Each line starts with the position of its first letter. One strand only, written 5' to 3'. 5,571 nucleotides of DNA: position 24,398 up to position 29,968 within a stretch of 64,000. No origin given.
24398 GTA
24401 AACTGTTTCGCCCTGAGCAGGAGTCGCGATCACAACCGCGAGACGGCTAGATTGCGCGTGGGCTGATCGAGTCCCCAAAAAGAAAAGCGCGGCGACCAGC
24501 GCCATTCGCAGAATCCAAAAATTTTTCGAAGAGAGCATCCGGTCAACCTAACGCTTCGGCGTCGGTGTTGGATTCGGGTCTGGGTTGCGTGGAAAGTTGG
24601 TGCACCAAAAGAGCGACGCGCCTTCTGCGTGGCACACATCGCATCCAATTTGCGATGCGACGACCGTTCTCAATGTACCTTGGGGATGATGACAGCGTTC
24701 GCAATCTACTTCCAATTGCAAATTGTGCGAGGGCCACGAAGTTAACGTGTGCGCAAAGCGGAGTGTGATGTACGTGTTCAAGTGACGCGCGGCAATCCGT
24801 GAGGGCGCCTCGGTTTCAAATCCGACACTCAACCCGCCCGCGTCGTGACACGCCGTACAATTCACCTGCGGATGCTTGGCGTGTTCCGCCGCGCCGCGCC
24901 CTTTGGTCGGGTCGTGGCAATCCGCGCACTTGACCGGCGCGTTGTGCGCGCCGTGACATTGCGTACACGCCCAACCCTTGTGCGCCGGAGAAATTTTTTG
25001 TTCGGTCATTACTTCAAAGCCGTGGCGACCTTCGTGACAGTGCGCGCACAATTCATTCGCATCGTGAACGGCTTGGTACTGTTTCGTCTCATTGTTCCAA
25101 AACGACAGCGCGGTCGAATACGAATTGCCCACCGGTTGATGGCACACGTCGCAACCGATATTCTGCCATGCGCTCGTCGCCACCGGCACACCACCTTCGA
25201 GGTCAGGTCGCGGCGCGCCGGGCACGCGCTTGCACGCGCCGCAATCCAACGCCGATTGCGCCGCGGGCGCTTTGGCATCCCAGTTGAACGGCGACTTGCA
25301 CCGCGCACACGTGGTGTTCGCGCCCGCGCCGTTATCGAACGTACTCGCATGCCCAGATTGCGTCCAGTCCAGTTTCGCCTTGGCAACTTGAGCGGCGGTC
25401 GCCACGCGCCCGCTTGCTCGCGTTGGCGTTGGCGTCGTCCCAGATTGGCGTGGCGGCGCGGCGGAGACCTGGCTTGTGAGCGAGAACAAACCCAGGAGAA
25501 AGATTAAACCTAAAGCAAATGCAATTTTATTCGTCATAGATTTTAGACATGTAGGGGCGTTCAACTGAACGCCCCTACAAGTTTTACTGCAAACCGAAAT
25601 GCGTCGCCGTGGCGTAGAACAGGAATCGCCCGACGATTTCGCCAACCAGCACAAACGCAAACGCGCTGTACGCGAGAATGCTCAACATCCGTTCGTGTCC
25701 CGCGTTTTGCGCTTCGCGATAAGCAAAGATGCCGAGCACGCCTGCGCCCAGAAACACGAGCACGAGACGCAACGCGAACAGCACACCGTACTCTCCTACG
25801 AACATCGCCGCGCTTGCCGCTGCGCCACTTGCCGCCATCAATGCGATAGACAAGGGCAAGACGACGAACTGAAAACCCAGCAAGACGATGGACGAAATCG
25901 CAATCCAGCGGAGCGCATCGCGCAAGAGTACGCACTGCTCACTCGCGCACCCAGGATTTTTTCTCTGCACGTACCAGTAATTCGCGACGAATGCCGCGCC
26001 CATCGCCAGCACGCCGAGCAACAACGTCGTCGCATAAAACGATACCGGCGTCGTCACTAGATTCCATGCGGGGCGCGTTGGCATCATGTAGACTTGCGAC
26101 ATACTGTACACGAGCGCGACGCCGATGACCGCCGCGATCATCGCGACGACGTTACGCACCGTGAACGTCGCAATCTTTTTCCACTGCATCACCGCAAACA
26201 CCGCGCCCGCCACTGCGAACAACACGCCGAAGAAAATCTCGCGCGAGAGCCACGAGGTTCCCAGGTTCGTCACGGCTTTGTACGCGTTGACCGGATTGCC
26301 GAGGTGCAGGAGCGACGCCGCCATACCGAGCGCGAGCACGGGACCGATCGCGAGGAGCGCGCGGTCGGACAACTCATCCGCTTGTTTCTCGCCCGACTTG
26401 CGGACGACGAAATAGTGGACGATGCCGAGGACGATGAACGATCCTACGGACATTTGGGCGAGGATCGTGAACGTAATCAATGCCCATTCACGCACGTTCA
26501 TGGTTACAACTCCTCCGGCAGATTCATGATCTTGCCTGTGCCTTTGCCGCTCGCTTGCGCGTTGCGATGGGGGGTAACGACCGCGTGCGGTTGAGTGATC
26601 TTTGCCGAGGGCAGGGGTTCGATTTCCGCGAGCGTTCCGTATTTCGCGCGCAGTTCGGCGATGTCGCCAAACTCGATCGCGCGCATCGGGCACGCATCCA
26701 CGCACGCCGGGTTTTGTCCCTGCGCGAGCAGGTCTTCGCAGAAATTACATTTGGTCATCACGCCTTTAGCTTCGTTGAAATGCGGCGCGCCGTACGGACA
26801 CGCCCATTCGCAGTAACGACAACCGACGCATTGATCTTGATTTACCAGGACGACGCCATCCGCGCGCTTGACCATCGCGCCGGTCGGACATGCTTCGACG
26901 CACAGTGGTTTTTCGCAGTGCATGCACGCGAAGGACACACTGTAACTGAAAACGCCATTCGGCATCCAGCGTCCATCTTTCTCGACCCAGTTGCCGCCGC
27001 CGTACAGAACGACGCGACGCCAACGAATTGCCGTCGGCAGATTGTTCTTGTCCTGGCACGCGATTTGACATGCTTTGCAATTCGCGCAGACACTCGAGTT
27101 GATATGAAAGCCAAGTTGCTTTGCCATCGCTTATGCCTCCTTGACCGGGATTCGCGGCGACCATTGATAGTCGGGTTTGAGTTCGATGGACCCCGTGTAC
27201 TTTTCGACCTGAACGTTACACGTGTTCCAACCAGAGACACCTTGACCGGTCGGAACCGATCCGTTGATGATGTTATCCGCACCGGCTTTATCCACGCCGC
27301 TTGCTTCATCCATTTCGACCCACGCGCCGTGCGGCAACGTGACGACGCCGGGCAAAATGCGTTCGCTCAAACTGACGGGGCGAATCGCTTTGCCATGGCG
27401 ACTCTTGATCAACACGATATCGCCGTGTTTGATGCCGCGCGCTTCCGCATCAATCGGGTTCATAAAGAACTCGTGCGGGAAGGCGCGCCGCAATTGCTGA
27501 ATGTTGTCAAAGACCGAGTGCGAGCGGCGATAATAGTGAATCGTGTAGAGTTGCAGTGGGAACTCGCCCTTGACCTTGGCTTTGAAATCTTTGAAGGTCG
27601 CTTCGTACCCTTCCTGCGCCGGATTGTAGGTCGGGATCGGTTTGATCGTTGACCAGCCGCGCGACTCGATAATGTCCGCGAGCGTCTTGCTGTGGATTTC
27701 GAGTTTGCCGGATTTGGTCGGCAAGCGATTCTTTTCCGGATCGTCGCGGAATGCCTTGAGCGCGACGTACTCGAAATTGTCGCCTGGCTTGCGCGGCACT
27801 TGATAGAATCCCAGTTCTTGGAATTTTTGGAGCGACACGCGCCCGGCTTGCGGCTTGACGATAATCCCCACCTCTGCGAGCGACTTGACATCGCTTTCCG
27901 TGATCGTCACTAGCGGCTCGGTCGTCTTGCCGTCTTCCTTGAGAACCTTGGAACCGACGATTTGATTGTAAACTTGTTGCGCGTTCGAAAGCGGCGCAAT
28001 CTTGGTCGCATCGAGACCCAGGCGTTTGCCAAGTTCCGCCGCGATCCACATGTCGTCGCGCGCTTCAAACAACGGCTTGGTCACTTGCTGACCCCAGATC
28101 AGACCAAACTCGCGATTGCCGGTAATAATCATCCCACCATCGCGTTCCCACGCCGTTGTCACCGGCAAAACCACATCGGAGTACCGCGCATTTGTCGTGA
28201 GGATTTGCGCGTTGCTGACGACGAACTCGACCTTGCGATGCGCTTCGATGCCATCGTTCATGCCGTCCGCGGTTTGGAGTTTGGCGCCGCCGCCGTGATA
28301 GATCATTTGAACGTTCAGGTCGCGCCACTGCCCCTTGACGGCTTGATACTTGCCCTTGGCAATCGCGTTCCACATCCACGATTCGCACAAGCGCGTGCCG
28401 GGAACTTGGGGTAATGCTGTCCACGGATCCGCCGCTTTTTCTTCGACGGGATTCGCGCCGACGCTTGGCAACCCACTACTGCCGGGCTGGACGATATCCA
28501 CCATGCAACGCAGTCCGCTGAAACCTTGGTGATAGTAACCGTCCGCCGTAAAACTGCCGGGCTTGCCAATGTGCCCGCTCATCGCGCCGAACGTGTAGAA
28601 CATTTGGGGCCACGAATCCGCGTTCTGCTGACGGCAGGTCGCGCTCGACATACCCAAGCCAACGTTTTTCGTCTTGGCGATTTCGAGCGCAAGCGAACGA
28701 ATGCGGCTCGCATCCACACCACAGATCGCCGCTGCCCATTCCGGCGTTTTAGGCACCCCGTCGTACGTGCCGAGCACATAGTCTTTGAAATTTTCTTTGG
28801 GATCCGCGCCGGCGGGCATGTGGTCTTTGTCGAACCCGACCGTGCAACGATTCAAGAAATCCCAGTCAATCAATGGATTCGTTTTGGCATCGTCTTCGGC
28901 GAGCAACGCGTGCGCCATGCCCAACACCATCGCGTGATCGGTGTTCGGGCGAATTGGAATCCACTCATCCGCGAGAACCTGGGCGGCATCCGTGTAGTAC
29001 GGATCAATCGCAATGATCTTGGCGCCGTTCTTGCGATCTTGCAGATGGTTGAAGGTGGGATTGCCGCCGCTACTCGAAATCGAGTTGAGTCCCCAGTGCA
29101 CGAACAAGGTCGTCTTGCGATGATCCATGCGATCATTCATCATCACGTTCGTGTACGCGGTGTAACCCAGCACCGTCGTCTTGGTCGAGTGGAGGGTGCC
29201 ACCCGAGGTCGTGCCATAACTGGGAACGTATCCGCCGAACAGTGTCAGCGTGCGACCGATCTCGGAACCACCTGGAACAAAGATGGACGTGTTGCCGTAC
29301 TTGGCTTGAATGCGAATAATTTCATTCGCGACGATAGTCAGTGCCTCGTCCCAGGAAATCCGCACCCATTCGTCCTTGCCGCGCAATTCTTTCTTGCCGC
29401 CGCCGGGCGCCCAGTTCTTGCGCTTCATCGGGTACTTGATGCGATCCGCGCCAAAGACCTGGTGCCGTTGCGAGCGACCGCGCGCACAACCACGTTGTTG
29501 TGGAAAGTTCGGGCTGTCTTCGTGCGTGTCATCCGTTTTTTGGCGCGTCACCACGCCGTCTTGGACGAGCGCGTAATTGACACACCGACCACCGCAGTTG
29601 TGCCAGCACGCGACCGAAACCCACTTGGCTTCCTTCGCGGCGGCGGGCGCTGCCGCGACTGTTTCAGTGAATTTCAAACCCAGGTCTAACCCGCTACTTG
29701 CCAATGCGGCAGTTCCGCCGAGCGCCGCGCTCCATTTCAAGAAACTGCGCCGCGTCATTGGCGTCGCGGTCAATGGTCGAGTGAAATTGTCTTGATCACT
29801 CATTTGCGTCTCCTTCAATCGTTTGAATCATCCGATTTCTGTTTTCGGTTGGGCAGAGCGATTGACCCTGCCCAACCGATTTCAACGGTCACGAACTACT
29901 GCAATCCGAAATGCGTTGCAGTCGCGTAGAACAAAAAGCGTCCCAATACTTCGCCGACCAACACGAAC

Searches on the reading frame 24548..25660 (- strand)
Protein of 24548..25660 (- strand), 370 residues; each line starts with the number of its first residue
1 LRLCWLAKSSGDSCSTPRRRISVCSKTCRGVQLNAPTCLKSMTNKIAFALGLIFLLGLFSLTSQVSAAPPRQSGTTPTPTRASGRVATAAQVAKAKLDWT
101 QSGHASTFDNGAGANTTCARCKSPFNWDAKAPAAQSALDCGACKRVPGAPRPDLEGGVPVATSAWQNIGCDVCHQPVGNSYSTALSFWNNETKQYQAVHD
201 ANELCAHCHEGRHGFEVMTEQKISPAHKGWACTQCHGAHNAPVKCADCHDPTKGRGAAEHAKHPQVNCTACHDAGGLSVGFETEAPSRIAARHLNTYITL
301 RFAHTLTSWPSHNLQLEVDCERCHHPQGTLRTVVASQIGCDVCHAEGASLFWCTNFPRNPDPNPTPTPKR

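Call 13: search_protein_families(library=pfam, proteins=[window:24548-25660:-], max_evalue=0.00001)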
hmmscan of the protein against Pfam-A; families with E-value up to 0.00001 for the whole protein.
window:24548-25660:- (370 aa): 1 family
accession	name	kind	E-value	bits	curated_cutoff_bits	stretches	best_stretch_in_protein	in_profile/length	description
PF14522.11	Cytochrome_C7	-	2.5e-07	30.9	24.8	0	166-236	12-66/67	Cytochrome c7 and related cytochrome c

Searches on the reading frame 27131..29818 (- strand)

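Call 13: search_protein_families(library=pfam, proteins=[window:27131-29818:-], max_evalue=0.00001)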
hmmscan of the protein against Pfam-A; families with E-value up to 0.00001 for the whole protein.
window:27131-29818:- (895 aa): 3 families
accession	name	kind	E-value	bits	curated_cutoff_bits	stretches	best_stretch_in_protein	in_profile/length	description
PF00384.28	Molybdopterin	-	9.5e-37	127.3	24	1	126-599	1-353/353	Molybdopterin oxidoreductase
PF01568.27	Molydop_binding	-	7.4e-20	71.5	26.8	1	755-849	1-90/110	Molydopterin dinucleotide binding domain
PF10518.14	TAT_signal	-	2.8e-06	27.4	22.7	1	21-40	2-21/21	TAT (twin-arginine translocation) pathway signal sequence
